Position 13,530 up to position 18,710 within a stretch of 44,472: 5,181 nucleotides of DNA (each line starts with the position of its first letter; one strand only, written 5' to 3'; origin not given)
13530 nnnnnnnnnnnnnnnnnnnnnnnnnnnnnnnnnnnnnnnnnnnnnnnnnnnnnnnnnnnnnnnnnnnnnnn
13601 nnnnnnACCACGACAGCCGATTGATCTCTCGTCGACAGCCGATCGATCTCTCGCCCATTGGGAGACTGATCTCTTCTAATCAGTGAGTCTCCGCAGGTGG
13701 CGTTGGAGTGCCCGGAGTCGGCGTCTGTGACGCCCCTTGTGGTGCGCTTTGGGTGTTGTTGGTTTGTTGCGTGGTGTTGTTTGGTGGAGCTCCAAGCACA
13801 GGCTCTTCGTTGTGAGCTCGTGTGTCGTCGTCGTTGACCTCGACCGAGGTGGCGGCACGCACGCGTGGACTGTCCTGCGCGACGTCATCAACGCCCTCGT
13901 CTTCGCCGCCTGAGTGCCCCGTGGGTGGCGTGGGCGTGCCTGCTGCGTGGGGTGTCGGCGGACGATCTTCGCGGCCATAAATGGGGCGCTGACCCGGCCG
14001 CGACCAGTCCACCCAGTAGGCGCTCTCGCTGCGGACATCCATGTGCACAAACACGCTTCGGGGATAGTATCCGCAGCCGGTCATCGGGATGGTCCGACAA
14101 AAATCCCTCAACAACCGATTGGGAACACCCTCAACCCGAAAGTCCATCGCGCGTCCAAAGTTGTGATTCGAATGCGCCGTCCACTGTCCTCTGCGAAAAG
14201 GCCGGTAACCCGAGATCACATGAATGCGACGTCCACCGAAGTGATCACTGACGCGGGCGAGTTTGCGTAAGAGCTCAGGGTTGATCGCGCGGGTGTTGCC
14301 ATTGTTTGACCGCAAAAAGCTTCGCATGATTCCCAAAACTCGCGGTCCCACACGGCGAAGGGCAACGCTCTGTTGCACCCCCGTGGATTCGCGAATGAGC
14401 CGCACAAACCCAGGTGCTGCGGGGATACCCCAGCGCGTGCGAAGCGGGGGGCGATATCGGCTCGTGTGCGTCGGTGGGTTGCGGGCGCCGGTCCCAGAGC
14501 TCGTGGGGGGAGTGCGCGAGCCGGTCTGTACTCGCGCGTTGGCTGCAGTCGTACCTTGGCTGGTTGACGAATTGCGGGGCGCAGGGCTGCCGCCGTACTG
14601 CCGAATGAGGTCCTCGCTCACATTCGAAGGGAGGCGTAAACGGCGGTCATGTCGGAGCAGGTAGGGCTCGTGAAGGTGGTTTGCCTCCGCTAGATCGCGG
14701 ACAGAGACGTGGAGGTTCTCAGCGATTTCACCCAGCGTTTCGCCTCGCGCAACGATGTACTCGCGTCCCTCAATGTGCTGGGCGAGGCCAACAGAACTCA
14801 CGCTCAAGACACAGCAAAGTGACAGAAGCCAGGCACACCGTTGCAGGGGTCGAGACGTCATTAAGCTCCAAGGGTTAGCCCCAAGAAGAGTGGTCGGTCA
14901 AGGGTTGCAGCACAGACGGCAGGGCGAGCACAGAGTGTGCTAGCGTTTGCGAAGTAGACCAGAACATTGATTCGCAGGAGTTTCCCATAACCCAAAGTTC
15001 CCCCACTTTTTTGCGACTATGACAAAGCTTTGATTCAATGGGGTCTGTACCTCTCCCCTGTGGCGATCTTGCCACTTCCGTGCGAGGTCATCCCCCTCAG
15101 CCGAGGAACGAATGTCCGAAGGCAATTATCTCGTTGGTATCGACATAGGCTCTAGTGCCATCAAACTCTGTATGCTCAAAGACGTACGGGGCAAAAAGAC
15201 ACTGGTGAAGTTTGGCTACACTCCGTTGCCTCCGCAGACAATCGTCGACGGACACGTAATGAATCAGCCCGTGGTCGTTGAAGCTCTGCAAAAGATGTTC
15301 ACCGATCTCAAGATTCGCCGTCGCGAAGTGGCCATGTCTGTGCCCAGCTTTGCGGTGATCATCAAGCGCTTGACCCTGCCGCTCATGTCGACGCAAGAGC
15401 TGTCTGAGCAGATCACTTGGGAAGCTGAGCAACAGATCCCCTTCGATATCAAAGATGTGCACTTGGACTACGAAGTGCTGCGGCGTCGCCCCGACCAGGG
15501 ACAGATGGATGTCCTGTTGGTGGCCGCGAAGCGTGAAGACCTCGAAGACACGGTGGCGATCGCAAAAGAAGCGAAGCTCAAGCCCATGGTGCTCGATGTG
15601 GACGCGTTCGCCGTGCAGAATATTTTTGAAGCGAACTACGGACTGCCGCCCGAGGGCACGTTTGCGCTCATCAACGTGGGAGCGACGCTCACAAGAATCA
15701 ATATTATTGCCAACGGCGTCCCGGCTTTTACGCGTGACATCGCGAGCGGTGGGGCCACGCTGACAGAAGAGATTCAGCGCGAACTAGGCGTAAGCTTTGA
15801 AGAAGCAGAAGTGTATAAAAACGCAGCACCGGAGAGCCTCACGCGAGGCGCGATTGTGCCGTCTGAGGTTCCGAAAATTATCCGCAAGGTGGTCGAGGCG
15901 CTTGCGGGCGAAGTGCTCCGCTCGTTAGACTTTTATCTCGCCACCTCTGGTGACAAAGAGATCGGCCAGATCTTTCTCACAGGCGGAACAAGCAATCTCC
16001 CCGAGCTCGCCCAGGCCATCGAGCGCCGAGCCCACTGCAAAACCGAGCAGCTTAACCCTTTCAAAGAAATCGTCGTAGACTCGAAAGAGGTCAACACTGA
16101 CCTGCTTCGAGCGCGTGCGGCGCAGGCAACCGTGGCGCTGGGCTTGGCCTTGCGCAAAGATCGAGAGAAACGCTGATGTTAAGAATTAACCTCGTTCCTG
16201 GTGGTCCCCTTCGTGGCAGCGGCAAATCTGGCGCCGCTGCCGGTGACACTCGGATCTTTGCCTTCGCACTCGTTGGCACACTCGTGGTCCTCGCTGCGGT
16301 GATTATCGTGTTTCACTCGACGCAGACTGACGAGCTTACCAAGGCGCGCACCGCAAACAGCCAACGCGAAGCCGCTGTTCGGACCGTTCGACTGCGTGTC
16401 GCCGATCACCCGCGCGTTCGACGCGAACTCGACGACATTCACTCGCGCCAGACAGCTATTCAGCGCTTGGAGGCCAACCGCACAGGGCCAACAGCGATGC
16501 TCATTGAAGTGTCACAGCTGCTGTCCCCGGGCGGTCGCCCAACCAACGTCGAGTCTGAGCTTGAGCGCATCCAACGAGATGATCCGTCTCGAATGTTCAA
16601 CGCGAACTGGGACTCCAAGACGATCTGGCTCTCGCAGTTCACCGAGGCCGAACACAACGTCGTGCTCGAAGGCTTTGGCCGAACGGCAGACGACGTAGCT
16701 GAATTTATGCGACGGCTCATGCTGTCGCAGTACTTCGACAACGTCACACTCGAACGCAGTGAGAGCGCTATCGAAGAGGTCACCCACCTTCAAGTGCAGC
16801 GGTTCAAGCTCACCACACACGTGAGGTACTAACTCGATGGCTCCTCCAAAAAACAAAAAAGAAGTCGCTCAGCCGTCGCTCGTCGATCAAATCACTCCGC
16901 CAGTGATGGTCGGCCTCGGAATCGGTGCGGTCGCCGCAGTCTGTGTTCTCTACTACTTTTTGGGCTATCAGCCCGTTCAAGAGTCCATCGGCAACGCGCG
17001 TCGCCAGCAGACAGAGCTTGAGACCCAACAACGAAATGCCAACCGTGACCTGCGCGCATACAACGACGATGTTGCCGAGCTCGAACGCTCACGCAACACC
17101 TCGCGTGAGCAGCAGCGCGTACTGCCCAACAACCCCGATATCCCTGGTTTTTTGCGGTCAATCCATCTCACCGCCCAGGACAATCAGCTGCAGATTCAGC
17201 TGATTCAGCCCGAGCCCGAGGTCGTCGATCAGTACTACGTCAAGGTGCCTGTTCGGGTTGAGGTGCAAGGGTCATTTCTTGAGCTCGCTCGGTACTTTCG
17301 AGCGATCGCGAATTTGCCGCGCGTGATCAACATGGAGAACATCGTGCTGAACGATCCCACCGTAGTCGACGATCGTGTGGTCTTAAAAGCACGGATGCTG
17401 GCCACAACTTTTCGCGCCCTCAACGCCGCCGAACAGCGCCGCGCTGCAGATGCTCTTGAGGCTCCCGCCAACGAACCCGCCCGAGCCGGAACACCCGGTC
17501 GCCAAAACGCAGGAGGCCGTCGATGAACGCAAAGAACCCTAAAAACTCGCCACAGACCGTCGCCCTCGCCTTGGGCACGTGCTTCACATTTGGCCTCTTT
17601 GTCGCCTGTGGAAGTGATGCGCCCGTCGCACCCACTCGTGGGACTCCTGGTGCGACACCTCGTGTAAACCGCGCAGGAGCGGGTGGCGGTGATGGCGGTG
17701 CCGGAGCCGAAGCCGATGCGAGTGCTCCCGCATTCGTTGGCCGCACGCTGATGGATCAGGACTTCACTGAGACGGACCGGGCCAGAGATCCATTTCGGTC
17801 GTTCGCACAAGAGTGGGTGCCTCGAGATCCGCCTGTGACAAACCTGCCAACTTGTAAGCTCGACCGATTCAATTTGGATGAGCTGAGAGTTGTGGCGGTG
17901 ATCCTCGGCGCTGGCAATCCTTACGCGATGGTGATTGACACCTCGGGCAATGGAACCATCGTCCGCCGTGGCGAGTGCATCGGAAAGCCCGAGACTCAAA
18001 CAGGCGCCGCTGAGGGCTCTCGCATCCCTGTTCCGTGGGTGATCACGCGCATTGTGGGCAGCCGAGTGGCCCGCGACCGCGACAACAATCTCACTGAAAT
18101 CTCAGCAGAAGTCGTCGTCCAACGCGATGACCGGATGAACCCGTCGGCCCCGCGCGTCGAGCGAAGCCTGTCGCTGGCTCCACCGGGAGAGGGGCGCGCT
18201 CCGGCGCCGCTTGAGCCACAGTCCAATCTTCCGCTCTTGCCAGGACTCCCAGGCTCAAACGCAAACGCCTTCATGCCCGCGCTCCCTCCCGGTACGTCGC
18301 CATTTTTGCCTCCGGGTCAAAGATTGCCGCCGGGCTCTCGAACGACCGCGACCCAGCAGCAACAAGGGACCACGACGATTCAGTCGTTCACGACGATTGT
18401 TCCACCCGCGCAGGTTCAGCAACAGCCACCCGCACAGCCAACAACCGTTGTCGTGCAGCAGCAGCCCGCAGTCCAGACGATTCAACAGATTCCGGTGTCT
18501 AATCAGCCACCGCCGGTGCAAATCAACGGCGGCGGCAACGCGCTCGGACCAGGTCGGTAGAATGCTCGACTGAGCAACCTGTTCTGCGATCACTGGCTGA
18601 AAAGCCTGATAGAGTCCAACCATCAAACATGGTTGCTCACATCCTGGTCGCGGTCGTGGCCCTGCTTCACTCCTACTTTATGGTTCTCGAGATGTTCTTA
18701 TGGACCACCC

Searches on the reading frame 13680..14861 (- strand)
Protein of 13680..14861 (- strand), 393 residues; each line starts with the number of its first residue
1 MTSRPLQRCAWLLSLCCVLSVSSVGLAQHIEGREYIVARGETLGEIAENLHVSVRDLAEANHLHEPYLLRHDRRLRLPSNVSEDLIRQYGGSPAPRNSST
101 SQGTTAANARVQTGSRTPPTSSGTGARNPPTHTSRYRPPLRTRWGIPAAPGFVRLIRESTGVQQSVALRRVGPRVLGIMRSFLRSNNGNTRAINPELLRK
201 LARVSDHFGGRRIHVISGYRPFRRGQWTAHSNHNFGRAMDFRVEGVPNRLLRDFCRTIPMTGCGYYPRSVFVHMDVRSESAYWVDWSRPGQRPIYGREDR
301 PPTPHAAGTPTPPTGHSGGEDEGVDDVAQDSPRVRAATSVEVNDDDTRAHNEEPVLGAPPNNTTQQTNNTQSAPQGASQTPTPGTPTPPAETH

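Call 8: search_protein_families(library=pfam, proteins=[window:13680-14861:-], max_evalue=0.01)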
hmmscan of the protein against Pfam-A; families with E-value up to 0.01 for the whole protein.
window:13680-14861:- (393 aa): 3 families
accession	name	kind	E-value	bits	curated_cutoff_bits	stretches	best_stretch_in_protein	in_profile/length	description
PF05951.18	Peptidase_M15_2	-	7.6e-15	55.4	27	1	179-276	38-147/153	Bacterial protein of unknown function (DUF882)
PF08291.16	Peptidase_M15_3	-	2.6e-11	44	23.2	1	185-275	15-108/108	Peptidase M15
PF01476.26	LysM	-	2e-08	34.5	20.9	1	35-78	1-43/43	LysM domain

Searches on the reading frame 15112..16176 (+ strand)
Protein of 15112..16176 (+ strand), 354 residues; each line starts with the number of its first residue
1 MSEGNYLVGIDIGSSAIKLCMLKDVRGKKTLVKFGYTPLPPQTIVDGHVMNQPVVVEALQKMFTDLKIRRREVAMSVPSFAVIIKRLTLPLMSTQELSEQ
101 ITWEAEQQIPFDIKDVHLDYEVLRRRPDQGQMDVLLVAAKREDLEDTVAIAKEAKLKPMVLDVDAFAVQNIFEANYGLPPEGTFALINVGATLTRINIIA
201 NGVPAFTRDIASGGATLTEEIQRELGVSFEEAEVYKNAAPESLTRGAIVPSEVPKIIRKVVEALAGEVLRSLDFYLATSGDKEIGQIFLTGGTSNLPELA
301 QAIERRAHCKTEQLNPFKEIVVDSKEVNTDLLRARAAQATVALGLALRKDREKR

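Call 8: search_protein_families(library=pfam, proteins=[window:15112-16176:+], max_evalue=0.01)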
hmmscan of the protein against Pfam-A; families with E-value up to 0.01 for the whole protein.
window:15112-16176:+ (354 aa): 3 families
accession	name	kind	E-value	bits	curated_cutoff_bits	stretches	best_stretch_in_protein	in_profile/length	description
PF11104.14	PilM_2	-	9.5e-74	248.8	27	1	9-349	1-339/340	Type IV pilus assembly protein PilM;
PF14450.12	FtsA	-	3e-10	41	31.8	1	185-316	1-112/127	Cell division protein FtsA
PF05134.19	T2SSL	-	1.3e-06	28.4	25.5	1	70-167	46-137/231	Type II secretion system (T2SS), protein L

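Call 70: list_cluster_members(proteins=[P0001, P0121, window:15112-16176:+, window:16837-17526:+, window:17523-18560:+, window:22721-25741:+, window:42808-43965:-, window:40404-42002:-, window:38177-39487:+, window:28983-30149:+])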
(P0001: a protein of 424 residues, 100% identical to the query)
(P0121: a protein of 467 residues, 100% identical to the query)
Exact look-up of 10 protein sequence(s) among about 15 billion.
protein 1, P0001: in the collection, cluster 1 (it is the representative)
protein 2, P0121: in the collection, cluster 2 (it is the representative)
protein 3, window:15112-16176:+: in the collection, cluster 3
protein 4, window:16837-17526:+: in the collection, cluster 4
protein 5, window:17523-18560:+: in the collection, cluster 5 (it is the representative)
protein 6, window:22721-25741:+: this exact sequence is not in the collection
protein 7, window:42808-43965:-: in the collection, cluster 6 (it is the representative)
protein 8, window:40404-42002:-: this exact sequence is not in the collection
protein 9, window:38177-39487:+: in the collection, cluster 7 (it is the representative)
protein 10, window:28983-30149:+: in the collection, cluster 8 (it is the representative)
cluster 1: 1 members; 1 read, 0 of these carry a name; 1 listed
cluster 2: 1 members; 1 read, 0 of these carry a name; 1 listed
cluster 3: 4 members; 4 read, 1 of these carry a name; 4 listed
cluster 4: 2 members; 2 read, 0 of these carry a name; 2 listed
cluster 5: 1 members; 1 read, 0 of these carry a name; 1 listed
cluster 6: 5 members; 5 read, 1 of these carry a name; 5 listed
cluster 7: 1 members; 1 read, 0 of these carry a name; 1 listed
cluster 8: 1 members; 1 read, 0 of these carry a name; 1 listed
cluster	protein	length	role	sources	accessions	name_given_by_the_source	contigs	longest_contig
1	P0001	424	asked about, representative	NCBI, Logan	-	-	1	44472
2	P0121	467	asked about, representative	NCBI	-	-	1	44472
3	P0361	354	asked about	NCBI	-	-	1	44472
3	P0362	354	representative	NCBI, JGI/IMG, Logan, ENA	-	type IV pilus assembly protein PilM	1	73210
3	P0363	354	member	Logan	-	-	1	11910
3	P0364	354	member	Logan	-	-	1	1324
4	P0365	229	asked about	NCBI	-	-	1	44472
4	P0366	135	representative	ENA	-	-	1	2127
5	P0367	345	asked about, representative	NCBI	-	-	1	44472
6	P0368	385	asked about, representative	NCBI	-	-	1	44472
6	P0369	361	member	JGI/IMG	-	5-(carboxyamino)imidazole ribonucleotide synthase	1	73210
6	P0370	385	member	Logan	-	-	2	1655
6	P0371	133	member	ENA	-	-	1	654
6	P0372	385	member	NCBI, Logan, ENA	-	-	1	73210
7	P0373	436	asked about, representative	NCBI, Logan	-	-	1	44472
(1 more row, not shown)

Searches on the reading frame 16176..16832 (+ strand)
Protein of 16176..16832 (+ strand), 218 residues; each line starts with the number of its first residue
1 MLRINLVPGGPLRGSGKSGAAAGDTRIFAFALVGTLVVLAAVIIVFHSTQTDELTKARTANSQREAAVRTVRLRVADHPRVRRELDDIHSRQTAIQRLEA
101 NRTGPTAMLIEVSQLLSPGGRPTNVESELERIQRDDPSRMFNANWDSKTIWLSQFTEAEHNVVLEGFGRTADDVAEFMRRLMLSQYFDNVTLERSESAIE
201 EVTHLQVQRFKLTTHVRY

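Call 8: search_protein_families(library=pfam, proteins=[window:16176-16832:+], max_evalue=0.01)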
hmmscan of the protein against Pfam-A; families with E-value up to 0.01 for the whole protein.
window:16176-16832:+ (218 aa): 1 family
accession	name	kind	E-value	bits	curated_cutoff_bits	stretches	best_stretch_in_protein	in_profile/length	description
PF05137.18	PilN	-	3.2e-10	40.4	22.8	1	149-215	13-77/78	Fimbrial assembly protein (PilN)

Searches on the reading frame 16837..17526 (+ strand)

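Call 8: search_protein_families(library=pfam, proteins=[window:16837-17526:+], max_evalue=0.01)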
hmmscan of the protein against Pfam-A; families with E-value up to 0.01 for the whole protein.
window:16837-17526:+ (229 aa): 3 families
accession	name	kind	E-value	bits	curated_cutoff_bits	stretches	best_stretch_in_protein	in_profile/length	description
PF04350.18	PilO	-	6.4e-28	98.2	22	1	56-195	10-144/145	Pilus assembly protein, PilO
PF04612.17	T2SSM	-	7.4e-05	23.4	27.8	1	27-122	19-113/160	Type II secretion system (T2SS), protein M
PF10741.14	T2SSM_b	-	0.003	17.9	21.7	1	105-192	19-105/111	Type II secretion system (T2SS), protein M subtype b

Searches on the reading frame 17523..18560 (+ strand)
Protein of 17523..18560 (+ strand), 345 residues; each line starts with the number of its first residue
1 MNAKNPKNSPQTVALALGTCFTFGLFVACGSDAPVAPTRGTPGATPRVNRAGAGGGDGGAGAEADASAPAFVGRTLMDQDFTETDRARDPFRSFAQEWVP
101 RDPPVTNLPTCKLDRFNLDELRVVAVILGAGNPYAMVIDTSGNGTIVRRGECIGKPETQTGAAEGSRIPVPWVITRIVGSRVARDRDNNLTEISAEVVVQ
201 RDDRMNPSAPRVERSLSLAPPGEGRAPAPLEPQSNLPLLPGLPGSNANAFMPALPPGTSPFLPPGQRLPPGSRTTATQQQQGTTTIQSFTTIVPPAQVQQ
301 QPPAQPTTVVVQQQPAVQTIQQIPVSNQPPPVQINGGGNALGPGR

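Call 8: search_protein_families(library=pfam, proteins=[window:17523-18560:+], max_evalue=0.01)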
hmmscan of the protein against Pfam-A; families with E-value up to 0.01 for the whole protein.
window:17523-18560:+ (345 aa): 1 family
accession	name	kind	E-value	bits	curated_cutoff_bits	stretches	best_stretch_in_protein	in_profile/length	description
PF04351.19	PilP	-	0.0077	16.6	25.6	0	87-156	36-112/146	Pilus assembly protein, PilP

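Call 30: search_protein_families(library=ncbifam, proteins=[window:17523-18560:+], max_evalue=0.001)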
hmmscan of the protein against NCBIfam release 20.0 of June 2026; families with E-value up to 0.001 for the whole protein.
window:17523-18560:+ (345 aa): 0 families
